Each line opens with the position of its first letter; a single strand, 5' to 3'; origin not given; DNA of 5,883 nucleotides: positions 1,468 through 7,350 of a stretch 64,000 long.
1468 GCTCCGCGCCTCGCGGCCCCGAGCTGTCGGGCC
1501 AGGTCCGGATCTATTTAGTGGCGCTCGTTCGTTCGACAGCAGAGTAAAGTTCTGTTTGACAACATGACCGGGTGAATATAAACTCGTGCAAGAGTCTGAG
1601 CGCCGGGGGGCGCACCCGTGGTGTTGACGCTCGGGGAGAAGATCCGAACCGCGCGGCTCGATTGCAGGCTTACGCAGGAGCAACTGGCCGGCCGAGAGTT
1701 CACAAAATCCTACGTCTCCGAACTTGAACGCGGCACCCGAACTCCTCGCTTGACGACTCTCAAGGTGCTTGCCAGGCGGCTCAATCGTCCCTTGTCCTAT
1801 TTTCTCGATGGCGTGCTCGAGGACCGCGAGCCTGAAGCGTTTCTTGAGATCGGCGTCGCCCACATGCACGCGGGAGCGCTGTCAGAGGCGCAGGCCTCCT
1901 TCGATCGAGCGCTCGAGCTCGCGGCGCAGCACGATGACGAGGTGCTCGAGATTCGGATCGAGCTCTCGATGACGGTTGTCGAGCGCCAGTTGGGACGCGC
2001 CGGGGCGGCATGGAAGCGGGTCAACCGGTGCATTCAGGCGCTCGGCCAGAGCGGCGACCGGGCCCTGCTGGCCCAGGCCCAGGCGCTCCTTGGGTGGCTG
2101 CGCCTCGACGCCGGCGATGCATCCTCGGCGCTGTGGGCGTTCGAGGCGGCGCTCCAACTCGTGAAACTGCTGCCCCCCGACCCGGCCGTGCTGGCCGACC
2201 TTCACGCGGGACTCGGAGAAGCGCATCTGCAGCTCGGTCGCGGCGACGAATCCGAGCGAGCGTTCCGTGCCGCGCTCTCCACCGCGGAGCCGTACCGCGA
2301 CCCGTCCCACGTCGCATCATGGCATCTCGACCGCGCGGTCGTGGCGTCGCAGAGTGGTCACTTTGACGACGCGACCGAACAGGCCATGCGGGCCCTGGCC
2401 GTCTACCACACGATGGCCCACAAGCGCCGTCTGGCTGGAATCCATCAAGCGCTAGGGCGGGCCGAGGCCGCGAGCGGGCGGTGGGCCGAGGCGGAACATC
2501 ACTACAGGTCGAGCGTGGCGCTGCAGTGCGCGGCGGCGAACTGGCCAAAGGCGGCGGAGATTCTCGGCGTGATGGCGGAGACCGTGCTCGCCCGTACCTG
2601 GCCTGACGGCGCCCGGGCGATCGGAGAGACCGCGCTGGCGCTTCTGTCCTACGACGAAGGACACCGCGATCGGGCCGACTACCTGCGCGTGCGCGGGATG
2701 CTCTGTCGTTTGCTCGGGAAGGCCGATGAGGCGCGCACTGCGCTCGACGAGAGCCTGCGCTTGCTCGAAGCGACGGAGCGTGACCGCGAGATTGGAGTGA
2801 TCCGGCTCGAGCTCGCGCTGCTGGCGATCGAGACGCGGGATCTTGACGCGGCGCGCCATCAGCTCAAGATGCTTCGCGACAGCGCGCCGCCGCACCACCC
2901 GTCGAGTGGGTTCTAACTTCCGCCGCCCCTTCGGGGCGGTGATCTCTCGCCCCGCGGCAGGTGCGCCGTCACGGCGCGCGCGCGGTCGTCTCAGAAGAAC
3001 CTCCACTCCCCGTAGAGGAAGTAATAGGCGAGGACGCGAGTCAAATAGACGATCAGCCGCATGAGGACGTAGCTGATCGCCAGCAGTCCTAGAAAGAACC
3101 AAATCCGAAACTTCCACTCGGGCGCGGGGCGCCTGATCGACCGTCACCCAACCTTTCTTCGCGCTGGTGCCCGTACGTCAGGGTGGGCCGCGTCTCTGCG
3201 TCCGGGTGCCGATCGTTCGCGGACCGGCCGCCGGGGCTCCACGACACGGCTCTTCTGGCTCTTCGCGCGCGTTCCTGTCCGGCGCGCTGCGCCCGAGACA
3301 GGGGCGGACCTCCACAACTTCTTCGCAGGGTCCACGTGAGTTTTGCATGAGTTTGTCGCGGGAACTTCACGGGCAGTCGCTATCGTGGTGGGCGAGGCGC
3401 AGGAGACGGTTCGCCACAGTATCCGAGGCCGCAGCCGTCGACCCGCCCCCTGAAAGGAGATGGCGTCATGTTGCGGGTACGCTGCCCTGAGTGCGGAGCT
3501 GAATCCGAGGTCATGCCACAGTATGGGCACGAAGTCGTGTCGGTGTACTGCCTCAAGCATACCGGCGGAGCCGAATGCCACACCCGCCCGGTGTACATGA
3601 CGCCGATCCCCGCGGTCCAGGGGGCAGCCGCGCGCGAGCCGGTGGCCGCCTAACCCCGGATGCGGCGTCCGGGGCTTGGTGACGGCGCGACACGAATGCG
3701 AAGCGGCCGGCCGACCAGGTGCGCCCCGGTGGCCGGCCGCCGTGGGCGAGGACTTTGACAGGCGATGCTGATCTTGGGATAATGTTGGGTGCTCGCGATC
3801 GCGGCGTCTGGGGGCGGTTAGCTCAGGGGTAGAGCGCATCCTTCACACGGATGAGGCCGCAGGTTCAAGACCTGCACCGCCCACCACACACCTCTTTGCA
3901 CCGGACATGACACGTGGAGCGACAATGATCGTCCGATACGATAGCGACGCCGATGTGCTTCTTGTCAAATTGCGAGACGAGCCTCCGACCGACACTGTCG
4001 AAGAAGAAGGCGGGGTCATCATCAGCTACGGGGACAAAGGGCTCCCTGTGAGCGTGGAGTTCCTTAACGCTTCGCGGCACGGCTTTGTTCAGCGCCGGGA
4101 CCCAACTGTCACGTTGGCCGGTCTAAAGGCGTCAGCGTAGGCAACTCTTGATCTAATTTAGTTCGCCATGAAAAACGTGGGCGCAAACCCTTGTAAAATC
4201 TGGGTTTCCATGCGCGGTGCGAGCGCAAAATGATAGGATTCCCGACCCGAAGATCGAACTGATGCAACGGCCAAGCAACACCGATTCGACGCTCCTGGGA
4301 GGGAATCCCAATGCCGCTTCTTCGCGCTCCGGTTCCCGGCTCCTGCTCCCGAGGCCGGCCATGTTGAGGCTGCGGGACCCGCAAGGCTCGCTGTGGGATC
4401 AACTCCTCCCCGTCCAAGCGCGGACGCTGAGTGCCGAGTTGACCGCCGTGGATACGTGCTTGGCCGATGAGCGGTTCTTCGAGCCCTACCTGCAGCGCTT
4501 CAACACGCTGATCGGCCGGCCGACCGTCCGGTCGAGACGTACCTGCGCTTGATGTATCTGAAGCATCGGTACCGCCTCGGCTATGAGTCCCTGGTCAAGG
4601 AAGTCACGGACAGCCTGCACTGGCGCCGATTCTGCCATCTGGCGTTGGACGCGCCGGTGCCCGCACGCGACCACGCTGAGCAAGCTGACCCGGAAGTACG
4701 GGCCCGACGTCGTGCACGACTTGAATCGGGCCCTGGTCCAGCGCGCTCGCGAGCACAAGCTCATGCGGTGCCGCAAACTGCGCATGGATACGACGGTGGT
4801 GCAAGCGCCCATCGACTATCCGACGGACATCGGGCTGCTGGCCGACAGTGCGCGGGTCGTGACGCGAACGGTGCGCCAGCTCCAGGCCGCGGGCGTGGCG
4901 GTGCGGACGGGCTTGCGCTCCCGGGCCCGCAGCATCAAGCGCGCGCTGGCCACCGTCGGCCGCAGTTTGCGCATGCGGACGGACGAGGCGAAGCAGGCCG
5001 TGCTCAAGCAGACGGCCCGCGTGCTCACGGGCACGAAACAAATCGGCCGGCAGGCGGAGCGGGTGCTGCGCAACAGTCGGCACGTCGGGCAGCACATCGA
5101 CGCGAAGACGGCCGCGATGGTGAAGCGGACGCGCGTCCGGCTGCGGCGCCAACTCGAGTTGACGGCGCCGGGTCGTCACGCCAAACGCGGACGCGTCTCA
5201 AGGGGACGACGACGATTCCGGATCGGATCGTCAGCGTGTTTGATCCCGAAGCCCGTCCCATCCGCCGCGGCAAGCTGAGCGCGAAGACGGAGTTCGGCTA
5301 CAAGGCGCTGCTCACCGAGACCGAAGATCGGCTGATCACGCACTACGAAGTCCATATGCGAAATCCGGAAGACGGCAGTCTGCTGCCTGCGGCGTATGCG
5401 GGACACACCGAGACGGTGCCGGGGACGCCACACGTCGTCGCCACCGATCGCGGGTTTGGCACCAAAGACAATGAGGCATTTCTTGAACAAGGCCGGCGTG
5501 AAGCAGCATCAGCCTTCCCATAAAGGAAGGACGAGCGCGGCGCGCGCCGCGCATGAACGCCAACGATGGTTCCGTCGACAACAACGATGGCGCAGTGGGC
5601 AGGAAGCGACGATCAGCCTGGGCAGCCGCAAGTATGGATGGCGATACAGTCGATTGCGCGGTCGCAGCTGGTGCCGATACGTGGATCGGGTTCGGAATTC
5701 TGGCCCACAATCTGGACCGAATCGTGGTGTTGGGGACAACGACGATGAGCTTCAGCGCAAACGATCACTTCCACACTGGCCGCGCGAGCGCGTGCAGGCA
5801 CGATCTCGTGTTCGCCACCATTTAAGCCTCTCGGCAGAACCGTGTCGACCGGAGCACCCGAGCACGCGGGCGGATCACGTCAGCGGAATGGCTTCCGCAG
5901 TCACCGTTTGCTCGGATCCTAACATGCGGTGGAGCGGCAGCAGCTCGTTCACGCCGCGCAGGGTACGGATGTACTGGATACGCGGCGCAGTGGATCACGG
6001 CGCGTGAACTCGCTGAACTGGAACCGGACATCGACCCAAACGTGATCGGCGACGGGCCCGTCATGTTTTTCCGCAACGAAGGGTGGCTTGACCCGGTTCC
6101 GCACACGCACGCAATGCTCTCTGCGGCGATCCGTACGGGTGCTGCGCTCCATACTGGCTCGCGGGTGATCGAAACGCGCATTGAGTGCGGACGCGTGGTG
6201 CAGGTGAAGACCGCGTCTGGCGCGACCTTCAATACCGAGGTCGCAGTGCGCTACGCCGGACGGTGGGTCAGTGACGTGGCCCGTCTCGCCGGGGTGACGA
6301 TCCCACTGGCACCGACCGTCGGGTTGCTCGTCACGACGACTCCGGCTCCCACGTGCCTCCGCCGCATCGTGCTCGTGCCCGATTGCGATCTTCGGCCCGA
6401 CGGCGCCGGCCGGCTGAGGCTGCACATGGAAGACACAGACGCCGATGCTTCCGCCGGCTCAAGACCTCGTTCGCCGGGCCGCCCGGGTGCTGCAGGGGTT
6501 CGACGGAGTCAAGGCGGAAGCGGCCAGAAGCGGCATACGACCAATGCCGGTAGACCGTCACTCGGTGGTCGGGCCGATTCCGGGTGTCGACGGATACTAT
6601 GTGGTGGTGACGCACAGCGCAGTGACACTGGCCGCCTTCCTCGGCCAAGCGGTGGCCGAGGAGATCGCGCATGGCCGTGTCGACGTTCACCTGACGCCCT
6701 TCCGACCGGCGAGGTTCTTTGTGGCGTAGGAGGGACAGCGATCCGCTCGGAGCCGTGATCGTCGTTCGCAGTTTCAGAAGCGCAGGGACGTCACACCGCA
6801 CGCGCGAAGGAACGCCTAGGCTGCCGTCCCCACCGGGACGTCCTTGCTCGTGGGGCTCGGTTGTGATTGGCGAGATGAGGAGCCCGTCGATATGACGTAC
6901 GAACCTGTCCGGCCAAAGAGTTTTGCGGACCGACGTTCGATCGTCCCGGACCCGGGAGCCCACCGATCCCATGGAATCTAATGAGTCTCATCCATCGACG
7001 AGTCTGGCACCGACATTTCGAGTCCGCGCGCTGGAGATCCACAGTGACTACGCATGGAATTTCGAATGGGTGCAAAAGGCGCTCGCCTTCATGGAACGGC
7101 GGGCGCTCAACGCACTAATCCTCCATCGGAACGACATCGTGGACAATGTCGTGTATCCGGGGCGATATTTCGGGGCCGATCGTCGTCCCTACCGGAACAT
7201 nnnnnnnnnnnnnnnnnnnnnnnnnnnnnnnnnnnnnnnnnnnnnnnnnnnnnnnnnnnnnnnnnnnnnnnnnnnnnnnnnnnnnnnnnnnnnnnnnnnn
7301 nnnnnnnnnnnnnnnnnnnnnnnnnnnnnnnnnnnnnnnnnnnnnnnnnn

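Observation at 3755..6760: tRNA-Val insertion hotspot: DUF2283 gene plus decayed IS5/IS1182 element that truncated an FAD-dependent oxidoreductase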

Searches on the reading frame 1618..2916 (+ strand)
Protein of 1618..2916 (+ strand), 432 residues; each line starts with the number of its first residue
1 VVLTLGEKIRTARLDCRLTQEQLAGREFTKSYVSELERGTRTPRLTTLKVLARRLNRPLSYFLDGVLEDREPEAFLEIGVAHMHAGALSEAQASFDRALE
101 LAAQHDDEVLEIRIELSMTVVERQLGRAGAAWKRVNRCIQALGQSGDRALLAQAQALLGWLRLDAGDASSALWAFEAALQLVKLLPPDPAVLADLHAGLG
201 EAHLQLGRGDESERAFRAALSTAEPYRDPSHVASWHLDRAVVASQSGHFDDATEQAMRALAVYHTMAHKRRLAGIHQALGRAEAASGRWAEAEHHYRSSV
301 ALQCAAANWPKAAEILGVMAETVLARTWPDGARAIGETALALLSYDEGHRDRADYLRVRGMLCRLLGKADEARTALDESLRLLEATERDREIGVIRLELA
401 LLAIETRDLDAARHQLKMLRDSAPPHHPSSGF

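Call 10: search_protein_families(library=ncbifam, proteins=[window:1618-2916:+], max_evalue=0.01)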
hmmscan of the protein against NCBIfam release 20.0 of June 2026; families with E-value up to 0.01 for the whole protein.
window:1618-2916:+ (432 aa): 12 families
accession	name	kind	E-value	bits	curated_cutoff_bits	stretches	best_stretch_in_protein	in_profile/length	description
NF053720.1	NsdA_fam_reg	subfamily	4e-14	53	75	3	79-274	208-409/432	NsdA family TPR-like regulatory protein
NF053617.1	SARPRegAfsRStmc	equivalog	1.3e-13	49.8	1430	1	143-394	727-977/986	SARP-family global regulator AfsR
NF041717.1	HaaA_phane_TPR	equivalog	2.4e-10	39.2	1125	2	67-225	705-864/882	cyclophane-containing RiPP biosynthesis TPR protein HaaT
TIGR02521.1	type_IV_pilW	equivalog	2e-08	34.1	154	0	72-139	135-199/234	type IV pilus biogenesis/stability protein PilW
TIGR02917.1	PEP_TPR_lipo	equivalog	5.5e-08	31.2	312.2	1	267-426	119-260/899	XrtA/PEP-CTERM system TPR-repeat protein PrsT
TIGR03070.1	couple_hipB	subfamily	4e-05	23.5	71.65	1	5-52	3-51/58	type II toxin-antitoxin system Y4mF family antitoxin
TIGR02552.1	LcrH_SycD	equivalog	0.00021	21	104.8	0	61-113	75-128/136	SycD/LcrH family type III secretion system chaperone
NF033762.1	social_mot_Tgl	equivalog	0.00038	19.9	225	0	232-303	30-96/252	social motility TPR repeat lipoprotein Tgl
NF053520.1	HK_Porph_FimS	equivalog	0.0022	16.3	600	0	68-262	80-273/618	sensor histidine kinase FimS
NF010465.0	PRK13890.1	equivalog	0.0051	16.9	96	0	17-71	18-73/121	conjugal transfer protein TrbA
NF007257.0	PRK09706.1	subfamily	0.0089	15.8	101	0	4-74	5-75/135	transcriptional repressor DicA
NF040959.1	MamA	equivalog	0.01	15.3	200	0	69-105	68-104/204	magnetosome protein MamA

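Call 38: find_related_loci(query=window:1618-2916:+, collection=metagenome_contigs, flank=6000)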
Query window:1618-2916:+ (432 aa) in metagenome_contigs; peptide patterns used: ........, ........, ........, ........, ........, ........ (x = any residue, [..] = any of these).
92 stretches matched a pattern; 5 encode a relative of the query (tblastn E <= 1e-3); 5 distinct loci.
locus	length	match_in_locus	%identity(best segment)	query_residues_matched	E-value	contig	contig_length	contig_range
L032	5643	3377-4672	98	1-432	0e+0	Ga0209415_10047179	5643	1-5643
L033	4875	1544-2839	89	1-432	0e+0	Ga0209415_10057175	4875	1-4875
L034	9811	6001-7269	46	3-425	1e-102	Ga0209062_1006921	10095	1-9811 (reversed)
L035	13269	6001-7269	46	3-425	1e-102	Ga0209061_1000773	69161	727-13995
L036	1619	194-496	29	211-302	1e-6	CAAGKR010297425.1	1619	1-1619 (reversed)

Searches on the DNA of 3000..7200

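Call 36: search_rna_families(source=window, start=3000, end=7200, threshold=evalue, max_evalue=1)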
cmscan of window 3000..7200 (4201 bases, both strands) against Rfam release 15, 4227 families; matches with E-value up to 1: 1.
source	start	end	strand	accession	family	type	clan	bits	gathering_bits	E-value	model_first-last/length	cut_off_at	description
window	3812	3883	+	RF00005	tRNA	Gene; tRNA;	CL00001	67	29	1.3e-13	1-71/71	no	tRNA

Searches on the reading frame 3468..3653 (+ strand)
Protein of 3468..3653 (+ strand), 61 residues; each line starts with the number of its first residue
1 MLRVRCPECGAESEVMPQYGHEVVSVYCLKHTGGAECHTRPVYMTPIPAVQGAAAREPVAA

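Call 4: search_protein_families(library=pfam, proteins=[window:3468-3653:+], max_evalue=0.01)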
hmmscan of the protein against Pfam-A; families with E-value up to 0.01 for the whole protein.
window:3468-3653:+ (61 aa): 2 families
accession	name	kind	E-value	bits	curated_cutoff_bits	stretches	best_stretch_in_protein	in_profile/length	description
PF25232.1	DUF7848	-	0.00034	21.2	24.5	1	3-39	29-63/80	Domain of unknown function (DUF7848)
PF21344.3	Zn_ribbon_LysW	-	0.0089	16.1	27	0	4-16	22-34/46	Alpha-aminoadipate carrier protein LysW-like, globular domain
